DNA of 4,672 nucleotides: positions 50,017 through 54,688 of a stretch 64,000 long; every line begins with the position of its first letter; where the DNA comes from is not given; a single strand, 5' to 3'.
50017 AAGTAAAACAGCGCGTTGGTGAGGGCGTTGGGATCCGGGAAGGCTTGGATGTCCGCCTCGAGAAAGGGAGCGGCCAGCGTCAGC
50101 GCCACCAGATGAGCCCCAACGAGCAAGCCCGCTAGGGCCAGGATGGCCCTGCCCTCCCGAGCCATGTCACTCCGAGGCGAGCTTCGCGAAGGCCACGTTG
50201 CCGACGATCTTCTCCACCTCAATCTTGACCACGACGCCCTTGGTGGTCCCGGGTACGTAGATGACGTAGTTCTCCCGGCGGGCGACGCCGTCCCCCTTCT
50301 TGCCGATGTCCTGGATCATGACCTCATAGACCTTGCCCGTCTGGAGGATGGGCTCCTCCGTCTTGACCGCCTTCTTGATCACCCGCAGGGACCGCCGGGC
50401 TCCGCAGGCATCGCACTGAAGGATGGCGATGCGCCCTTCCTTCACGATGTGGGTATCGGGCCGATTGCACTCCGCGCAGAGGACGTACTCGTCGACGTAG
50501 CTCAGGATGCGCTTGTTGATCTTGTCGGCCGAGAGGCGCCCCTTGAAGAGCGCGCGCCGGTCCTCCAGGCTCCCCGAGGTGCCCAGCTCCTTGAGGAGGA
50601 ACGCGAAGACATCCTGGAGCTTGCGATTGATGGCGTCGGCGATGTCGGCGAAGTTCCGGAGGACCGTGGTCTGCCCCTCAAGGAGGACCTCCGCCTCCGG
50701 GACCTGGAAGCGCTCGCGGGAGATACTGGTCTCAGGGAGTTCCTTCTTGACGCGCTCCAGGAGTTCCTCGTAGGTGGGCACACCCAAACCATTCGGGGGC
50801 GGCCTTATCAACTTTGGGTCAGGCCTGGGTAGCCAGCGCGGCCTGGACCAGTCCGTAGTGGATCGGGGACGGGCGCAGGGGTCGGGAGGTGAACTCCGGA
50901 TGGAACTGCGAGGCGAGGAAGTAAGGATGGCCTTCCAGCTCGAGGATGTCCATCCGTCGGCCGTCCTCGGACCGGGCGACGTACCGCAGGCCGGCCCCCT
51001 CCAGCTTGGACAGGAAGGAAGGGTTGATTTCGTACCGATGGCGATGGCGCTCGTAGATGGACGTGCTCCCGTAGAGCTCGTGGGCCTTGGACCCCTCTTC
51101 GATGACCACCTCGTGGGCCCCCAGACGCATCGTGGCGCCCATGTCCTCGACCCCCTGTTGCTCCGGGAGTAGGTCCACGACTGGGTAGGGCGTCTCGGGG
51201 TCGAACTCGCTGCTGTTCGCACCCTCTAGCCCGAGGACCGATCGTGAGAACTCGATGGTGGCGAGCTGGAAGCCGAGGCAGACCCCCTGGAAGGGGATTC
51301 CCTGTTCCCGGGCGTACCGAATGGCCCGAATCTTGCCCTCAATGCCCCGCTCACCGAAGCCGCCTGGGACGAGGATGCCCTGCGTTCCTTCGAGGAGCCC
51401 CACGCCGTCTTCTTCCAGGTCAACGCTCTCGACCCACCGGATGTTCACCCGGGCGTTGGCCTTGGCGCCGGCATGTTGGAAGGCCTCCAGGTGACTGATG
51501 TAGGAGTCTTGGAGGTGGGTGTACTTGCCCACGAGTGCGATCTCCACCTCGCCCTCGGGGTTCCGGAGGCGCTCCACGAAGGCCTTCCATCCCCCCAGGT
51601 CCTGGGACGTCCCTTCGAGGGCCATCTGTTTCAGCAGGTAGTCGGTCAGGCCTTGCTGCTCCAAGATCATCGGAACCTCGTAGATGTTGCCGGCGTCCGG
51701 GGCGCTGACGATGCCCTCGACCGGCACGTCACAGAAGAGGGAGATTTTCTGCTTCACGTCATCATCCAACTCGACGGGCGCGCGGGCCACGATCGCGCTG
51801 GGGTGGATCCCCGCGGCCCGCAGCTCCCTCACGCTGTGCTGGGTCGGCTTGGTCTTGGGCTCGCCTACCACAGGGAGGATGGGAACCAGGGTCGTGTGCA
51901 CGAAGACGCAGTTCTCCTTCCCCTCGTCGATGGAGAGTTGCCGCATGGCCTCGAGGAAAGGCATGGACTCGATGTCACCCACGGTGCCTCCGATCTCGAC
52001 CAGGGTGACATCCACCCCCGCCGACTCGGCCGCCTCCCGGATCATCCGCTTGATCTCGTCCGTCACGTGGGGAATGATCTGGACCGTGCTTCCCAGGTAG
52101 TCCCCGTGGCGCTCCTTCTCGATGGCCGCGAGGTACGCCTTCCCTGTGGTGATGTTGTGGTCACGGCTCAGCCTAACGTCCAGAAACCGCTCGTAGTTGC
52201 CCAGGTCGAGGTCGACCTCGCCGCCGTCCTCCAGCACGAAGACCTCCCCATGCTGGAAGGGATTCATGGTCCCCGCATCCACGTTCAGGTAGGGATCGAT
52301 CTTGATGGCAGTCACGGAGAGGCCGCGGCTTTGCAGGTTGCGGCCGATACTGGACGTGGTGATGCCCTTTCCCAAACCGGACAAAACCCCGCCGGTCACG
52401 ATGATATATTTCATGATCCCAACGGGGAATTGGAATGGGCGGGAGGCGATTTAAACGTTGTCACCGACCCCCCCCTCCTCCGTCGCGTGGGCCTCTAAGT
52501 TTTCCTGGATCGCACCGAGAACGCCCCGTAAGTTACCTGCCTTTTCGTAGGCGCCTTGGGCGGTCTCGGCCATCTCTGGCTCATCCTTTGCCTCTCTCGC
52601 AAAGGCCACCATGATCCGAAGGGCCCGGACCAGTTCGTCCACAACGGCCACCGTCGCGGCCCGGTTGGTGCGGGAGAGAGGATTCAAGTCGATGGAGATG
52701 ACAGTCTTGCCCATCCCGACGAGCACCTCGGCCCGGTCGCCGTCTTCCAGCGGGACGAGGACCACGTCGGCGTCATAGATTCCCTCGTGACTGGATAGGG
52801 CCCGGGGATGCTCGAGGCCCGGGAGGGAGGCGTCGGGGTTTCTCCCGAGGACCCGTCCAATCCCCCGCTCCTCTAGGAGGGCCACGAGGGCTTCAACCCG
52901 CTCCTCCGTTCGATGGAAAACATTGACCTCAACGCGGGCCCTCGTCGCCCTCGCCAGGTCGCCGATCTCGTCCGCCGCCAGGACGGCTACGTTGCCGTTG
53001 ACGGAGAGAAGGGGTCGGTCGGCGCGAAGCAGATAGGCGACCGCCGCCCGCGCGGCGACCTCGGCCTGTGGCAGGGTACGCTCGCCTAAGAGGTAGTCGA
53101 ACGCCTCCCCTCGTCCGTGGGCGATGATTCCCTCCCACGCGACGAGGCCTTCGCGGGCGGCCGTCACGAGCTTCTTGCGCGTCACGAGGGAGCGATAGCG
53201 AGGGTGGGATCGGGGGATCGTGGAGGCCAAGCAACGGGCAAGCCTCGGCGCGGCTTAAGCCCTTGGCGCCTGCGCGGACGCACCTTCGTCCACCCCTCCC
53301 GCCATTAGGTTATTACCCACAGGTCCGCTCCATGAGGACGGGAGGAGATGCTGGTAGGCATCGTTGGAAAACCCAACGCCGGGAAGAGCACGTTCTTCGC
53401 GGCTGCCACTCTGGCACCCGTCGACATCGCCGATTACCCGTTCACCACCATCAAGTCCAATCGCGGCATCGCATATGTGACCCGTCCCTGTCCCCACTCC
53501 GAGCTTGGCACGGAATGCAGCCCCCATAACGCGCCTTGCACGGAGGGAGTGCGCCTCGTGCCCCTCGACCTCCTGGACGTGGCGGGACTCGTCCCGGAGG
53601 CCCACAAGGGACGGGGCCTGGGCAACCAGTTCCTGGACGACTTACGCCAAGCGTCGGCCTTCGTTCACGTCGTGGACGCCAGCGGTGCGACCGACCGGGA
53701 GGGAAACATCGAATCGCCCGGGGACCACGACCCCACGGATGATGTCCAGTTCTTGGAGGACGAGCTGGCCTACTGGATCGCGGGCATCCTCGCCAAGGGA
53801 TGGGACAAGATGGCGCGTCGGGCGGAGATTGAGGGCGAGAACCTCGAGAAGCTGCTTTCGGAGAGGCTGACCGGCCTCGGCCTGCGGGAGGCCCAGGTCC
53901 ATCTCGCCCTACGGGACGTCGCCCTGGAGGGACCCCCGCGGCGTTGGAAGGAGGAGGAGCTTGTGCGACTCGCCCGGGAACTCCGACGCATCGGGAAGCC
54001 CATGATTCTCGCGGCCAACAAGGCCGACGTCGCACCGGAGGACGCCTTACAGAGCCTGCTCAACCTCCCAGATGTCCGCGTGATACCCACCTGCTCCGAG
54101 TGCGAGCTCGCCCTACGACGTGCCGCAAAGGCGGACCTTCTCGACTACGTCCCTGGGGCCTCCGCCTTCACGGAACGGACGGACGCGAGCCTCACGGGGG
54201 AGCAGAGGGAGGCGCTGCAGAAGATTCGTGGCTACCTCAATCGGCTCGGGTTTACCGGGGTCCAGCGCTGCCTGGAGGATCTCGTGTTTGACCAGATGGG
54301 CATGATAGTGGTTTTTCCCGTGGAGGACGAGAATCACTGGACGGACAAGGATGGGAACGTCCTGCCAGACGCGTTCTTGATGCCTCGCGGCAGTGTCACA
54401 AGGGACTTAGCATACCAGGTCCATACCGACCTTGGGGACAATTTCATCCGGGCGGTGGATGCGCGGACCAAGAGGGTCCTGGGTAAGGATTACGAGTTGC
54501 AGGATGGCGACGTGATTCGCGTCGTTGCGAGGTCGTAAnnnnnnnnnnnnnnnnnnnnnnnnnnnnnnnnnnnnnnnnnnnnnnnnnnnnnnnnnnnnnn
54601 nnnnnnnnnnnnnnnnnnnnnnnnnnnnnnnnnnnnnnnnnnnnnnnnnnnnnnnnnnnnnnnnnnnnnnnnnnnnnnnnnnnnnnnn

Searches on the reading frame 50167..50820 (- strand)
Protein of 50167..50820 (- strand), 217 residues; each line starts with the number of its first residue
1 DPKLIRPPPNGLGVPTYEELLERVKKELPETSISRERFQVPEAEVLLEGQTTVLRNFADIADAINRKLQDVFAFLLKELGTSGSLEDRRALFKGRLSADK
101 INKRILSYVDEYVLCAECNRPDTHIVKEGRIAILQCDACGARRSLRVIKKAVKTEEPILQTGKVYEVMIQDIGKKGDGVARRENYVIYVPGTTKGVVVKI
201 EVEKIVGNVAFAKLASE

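Call 47: search_protein_families(library=pfam, proteins=[window:50167-50820:-], max_evalue=0.001)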
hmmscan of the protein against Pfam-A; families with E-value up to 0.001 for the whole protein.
window:50167-50820:- (217 aa): 3 families
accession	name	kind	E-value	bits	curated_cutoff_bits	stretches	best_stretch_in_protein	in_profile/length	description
PF01873.23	eIF-5_eIF-2B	-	1.2e-35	122.4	27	1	33-142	6-117/117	Domain found in IF2B/IF5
PF01938.26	TRAM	-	8.5e-10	38.8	21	1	160-214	3-60/61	TRAM domain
PF19134.6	DUF5817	-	0.00071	19.9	31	0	113-156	4-44/57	Domain of unknown function (DUF5817)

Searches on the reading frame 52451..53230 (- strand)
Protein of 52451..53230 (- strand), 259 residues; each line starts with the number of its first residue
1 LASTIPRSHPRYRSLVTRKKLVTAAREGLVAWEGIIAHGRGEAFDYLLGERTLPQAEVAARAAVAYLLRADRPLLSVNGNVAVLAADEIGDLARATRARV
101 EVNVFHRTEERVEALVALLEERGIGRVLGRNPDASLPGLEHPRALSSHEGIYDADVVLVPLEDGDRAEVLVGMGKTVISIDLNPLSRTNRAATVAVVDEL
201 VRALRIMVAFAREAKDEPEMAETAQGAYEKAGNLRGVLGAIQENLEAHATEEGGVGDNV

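Call 19: search_protein_families(library=pfam, proteins=[window:52451-53230:-], max_evalue=0.001)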
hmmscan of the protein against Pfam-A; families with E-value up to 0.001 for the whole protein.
window:52451-53230:- (259 aa): 1 family
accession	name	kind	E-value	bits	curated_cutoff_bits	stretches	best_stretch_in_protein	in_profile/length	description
PF02006.22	PPS_PS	-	6.5e-64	215.2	26.4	1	67-237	1-172/176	Phosphopantothenate/pantothenate synthetase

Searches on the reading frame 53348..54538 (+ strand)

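Call 19: search_protein_families(library=pfam, proteins=[window:53348-54538:+], max_evalue=0.001)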
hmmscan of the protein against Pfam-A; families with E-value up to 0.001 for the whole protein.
window:53348-54538:+ (396 aa): 5 families
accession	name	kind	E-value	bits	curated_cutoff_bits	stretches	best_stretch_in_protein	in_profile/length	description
PF08438.16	YGR210-like_G4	-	2.7e-28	99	24.7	1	222-327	1-108/108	Obg-like GTPase YGR210-like, G4 motif-containing domain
PF01926.29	MMR_HSR1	-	9.5e-17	61.6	21.9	1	3-118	2-93/113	50S ribosome-binding GTPase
PF02824.27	TGS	-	1.3e-11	44.8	22.2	1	337-393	3-59/60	TGS domain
PF02421.24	FeoB_N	-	3.2e-06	27.2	27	1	3-42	3-42/156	Ferrous iron transport protein B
PF06071.19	YchF-GTPase_C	-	0.00078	20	27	0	345-369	17-41/84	Protein of unknown function (DUF933)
